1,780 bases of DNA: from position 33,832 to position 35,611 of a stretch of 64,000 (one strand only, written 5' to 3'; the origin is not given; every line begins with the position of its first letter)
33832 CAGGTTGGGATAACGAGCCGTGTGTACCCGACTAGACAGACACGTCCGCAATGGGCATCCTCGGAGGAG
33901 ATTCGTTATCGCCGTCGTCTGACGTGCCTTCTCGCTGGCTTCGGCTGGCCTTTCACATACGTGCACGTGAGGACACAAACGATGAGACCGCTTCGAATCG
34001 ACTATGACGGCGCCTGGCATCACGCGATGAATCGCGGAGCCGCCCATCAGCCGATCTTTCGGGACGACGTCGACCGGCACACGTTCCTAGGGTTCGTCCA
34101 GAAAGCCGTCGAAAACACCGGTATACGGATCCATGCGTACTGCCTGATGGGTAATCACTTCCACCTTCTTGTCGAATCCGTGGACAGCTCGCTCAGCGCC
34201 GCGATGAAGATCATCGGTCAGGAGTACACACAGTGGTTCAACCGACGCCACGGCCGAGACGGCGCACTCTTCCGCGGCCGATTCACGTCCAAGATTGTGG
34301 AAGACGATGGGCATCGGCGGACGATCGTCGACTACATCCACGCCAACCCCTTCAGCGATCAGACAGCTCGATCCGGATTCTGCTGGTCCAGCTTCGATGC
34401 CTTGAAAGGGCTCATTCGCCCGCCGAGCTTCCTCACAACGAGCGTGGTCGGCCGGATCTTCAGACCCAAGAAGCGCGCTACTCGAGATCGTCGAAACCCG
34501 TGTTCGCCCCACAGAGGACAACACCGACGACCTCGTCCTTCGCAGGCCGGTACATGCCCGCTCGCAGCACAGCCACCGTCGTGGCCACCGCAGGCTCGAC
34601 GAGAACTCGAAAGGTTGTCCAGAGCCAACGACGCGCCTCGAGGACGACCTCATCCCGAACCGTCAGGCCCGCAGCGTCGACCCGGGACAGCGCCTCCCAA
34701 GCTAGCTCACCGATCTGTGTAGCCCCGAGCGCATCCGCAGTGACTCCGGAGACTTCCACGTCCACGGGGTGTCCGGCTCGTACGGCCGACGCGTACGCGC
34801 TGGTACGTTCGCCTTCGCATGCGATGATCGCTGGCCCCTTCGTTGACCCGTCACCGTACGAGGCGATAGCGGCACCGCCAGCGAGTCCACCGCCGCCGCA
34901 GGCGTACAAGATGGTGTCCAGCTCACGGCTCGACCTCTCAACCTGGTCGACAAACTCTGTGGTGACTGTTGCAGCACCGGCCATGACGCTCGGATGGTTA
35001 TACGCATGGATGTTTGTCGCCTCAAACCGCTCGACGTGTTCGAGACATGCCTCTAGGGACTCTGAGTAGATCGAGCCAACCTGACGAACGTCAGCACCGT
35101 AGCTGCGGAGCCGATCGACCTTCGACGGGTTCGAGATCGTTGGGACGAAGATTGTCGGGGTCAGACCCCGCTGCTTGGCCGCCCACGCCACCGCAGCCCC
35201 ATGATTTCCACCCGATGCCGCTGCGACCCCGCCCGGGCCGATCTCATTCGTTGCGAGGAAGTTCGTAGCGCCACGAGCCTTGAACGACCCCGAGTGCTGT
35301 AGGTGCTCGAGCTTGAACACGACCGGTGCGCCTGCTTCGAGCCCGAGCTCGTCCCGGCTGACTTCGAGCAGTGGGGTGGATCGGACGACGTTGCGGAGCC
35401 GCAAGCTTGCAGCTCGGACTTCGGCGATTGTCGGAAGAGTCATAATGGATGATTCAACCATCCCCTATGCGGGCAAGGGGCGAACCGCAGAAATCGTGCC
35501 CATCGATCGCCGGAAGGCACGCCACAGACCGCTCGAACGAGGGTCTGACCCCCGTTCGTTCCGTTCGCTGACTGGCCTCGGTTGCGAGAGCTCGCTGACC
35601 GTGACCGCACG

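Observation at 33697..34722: RAYT-type (IS200-like HUH/Y1) transposase gene directly adjacent to a palindrome cluster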

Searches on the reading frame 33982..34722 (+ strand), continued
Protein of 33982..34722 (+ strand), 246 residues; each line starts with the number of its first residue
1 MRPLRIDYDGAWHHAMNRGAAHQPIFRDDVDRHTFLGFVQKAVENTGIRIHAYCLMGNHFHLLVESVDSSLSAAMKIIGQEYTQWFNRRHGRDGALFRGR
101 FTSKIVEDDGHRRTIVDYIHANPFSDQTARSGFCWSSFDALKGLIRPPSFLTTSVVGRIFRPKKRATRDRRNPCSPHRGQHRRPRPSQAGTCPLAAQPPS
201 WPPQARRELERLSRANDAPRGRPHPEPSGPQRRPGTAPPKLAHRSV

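Call 36: search_solved_structures(query=A1, max_evalue=1, show_alignments=1)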
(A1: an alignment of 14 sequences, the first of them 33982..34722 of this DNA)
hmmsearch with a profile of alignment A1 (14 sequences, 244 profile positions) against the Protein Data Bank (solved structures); distinct sequences matched with E-value up to 1: 3.
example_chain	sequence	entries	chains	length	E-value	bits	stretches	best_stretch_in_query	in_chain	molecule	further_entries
4er8_A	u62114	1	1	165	0.0008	22.4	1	13-143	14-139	TnpArep for protein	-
4iwg_A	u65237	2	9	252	0.46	13.4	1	110-156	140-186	UPF0135 protein MJ0927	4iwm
3wsd_A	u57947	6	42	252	0.48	13.3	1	110-156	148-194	Putative GTP cyclohydrolase 1 type 2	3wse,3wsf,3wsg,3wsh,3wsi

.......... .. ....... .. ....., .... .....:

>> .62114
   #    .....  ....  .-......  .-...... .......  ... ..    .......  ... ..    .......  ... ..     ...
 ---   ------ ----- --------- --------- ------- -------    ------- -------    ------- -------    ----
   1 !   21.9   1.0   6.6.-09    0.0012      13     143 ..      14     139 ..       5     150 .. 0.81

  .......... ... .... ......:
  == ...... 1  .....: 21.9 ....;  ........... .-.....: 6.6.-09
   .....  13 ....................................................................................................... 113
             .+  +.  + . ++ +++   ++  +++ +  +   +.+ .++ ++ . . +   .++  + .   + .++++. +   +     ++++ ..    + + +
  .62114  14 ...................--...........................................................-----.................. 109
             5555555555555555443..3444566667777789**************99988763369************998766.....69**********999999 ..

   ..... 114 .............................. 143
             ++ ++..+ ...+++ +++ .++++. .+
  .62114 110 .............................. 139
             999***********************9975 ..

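Call 56: predict_structure(alignment_id=A1)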
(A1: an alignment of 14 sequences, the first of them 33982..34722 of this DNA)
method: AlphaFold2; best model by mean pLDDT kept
length: 246 residues; sequences in the alignment: 14
mean_pLDDT: 75.1   pTM: 0.65
mean pLDDT of the five models: 75.1, 74.1, 73.9, 73.6, 68.5
residues with pLDDT >= 90: 119; 70-90: 34; 50-70: 34; < 50: 59
segments of 3 or more residues with pLDDT < 50: 164-198, 218-236
pLDDT, mean of each block of 10 residues (from residue 1): 74 96 95 97 96 96 94 95 97 93 92 92 77 88 91 73 43 35 37 43 63 57 45 48 49
secondary structure, 60 per line:
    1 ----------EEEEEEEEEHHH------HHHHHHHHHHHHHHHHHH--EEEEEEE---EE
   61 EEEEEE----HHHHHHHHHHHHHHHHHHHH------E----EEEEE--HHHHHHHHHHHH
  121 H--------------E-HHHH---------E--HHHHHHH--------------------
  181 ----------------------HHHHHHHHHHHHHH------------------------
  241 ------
elements in order: E11-19 H29-46 E49-55 E59-66 H71-90 E102-106 H109-121 H138-141 H154-160 H203-216

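Call 58: fold_search(model_id=the predicted structure, library=pdb)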
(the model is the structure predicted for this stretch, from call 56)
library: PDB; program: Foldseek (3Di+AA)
matches with E <= 10: 1332; with E <= 0.001: 30
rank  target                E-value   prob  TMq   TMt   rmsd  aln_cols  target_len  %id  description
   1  4er8_A                1.7e-07  1.00  0.45  0.64   5.2       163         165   20  Structure of the REP associates tyrosine transposase bound to a REP hairpin (released 2012-08-15)
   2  2xo6_D                1.8e-05  1.00  0.36  0.65   5.3       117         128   10  DEINOCOCCUS RADIODURANS ISDRA2 TRANSPOSASE Y132F MUTANT COMPLEXED WITH LEFT END RECOGNITION AND CLEAVAGE SITE (released 2010-10-13)
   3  2xma_E                1.9e-05  1.00  0.37  0.61  10.2       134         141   13  DEINOCOCCUS RADIODURANS ISDRA2 TRANSPOSASE RIGHT END DNA COMPLEX (released 2010-10-13)
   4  2xma_A                2.1e-05  1.00  0.37  0.62  10.0       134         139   13  DEINOCOCCUS RADIODURANS ISDRA2 TRANSPOSASE RIGHT END DNA COMPLEX (released 2010-10-13)
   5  2xm3_C                2.2e-05  1.00  0.36  0.65   4.6       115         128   11  Deinococcus radiodurans ISDra2 Transposase Left end DNA complex (released 2010-10-13)
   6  2xqc_D                3.0e-05  1.00  0.37  0.64   8.5       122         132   11  DEINOCOCCUS RADIODURANS ISDRA2 TRANSPOSASE COMPLEXED WITH LEFT END RECOGNITION AND CLEAVAGE SITE AND ZN (released 2010-10-13)
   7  2vic_A                3.0e-05  1.00  0.37  0.57  12.6       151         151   12  CRYSTAL STRUCTURE OF THE ISHP608 TRANSPOSASE IN COMPLEX with Left end 26- mer DNA and manganese (released 2008-02-19)
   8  2xm3_A                3.2e-05  1.00  0.37  0.67   5.7       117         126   14  Deinococcus radiodurans ISDra2 Transposase Left end DNA complex (released 2010-10-13)
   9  2vjv_A                3.4e-05  1.00  0.37  0.68   5.9       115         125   11  Crystal structure of the IS608 transposase in complex with left end 26-mer DNA hairpin and a 6-mer DNA representing th (released 2008-02-19)
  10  2xma_B                3.4e-05  1.00  0.37  0.63   7.4       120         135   13  DEINOCOCCUS RADIODURANS ISDRA2 TRANSPOSASE RIGHT END DNA COMPLEX (released 2010-10-13)
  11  2f4f_A                3.8e-05  1.00  0.36  0.64   7.4       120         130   13  Crystal structure of IS200 transposase (released 2005-12-13)
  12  2vju_A                4.3e-05  1.00  0.37  0.67   6.8       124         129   11  Crystal structure of the IS608 transposase in complex with the complete Right end 35-mer DNA and manganese (released 2008-02-19)
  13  2a6m_B                4.3e-05  1.00  0.36  0.55  14.6       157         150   12  Crystal Structure of the ISHp608 Transposase (released 2005-10-25)
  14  2xo6_A                4.9e-05  1.00  0.37  0.64   5.3       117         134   10  DEINOCOCCUS RADIODURANS ISDRA2 TRANSPOSASE Y132F MUTANT COMPLEXED WITH LEFT END RECOGNITION AND CLEAVAGE SITE (released 2010-10-13)
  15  6fi8_B                5.2e-05  1.00  0.37  0.68   6.9       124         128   11  Crystal structure of the IS608 transposase in complex with left end 29-mer DNA hairpin and a 6-mer DNA representing th (released 2018-03-28)
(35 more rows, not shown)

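Call 68: list_cluster_members(proteins=[P0002, P0121, P0122, P0011])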
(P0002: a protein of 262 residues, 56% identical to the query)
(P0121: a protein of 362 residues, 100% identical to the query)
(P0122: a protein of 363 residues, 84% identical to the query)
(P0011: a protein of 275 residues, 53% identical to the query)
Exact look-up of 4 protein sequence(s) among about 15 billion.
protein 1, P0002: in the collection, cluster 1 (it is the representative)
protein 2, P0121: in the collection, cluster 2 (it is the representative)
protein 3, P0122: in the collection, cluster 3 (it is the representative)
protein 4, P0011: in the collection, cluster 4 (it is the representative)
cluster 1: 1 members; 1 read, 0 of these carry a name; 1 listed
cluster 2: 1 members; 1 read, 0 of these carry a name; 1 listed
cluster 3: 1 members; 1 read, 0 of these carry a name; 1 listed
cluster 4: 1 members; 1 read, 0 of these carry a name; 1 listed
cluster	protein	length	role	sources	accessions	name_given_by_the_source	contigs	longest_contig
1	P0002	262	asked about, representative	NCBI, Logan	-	-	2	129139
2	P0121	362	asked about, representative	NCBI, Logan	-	-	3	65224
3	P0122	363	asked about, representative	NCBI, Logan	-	-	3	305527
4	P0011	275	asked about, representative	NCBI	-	-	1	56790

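Call 76: find_encoding_contigs(protein=P0001, flank=10000, max_places=1)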
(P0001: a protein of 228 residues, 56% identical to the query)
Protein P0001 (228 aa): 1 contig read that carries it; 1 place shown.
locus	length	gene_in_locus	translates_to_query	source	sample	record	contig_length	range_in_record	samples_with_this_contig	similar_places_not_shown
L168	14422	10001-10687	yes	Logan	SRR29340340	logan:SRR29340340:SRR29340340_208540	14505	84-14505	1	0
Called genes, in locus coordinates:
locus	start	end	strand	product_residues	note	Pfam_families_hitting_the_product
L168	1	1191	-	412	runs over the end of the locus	PF05977:MFS_3, PF07690:MFS_1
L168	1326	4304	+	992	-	-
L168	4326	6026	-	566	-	PF09362:DUF1996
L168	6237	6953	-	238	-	PF04203:Sortase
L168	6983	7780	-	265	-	PF14344:DUF4397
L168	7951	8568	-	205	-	PF00753:Lactamase_B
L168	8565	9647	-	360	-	PF08240:ADH_N, PF00107:ADH_zinc_N, PF13602:ADH_zinc_N_2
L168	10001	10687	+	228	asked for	PF01797:Y1_Tnp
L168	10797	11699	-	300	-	PF18075:FtsX_ECD, PF02687:FtsX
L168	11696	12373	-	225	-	PF00005:ABC_tran, PF13304:AAA_21 (faint)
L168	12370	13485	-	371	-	PF03462:PCRF, PF00472:RF-1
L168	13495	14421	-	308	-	?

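Call 77: find_encoding_contigs(protein=P0007, flank=10000, max_places=1)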
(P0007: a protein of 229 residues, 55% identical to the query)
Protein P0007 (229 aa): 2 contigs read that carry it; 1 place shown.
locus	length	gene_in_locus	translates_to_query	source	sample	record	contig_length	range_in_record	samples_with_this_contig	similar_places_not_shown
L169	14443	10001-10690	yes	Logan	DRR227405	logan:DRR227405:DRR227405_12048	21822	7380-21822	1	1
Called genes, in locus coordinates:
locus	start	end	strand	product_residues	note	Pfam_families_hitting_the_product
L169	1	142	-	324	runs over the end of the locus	PF00106:adh_short, PF01370:Epimerase, PF08659:KR (weak), PF13561:adh_short_C2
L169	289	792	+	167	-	-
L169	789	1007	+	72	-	PF11160:Hva1_TUDOR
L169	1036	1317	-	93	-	-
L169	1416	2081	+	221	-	PF00702:Hydrolase, PF13419:HAD_2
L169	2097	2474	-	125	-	-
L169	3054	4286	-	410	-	PF05977:MFS_3, PF07690:MFS_1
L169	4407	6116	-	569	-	PF09362:DUF1996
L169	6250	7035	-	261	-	PF04203:Sortase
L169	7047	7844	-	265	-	PF14344:DUF4397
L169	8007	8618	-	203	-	PF00753:Lactamase_B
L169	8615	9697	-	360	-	PF08240:ADH_N, PF00107:ADH_zinc_N, PF13602:ADH_zinc_N_2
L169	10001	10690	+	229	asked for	PF01797:Y1_Tnp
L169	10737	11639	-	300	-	PF18075:FtsX_ECD, PF02687:FtsX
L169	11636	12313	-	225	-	PF00005:ABC_tran, PF13191:AAA_16 (weak), PF13304:AAA_21 (faint)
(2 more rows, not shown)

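Call 78: find_encoding_contigs(protein=P0009, flank=10000, max_places=1)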
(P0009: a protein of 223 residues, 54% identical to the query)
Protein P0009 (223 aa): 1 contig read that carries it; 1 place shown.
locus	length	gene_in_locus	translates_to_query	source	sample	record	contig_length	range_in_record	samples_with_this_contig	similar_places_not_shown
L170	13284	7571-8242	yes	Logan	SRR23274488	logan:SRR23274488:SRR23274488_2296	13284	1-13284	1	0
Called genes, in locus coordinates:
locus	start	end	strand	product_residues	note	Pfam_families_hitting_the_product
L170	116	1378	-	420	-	PF05977:MFS_3, PF07690:MFS_1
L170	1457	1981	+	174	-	PF01844:HNH (weak), PF14279:HNH_5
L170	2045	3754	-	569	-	PF09362:DUF1996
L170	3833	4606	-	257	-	PF04203:Sortase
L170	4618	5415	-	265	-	PF14344:DUF4397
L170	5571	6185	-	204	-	PF00753:Lactamase_B, PF12706:Lactamase_B_2 (weak)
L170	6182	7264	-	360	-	PF08240:ADH_N, PF00107:ADH_zinc_N, PF13602:ADH_zinc_N_2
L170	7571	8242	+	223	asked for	PF01797:Y1_Tnp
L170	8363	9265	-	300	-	PF18075:FtsX_ECD, PF02687:FtsX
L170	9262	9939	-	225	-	PF00005:ABC_tran, PF13191:AAA_16 (faint), PF13304:AAA_21 (faint)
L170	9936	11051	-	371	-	PF03462:PCRF, PF00472:RF-1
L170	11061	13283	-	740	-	?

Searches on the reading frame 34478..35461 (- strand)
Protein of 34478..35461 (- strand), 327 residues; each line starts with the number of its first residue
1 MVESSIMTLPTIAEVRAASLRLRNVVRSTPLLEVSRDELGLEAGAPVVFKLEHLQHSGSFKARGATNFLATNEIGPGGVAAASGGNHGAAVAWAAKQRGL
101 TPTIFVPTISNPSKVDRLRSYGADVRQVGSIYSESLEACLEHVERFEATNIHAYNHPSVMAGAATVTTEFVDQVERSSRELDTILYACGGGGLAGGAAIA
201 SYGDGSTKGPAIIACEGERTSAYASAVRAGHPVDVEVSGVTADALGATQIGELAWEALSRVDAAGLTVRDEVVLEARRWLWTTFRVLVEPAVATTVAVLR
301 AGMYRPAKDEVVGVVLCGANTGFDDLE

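Call 4: search_protein_families(library=pfam, proteins=[window:34478-35461:-], max_evalue=0.01)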
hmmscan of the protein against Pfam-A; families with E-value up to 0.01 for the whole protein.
window:34478-35461:- (327 aa): 1 family
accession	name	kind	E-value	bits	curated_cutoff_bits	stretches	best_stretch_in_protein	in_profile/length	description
PF00291.31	PALP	-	4.5e-60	203.9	35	1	25-318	4-295/295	Pyridoxal-phosphate dependent enzyme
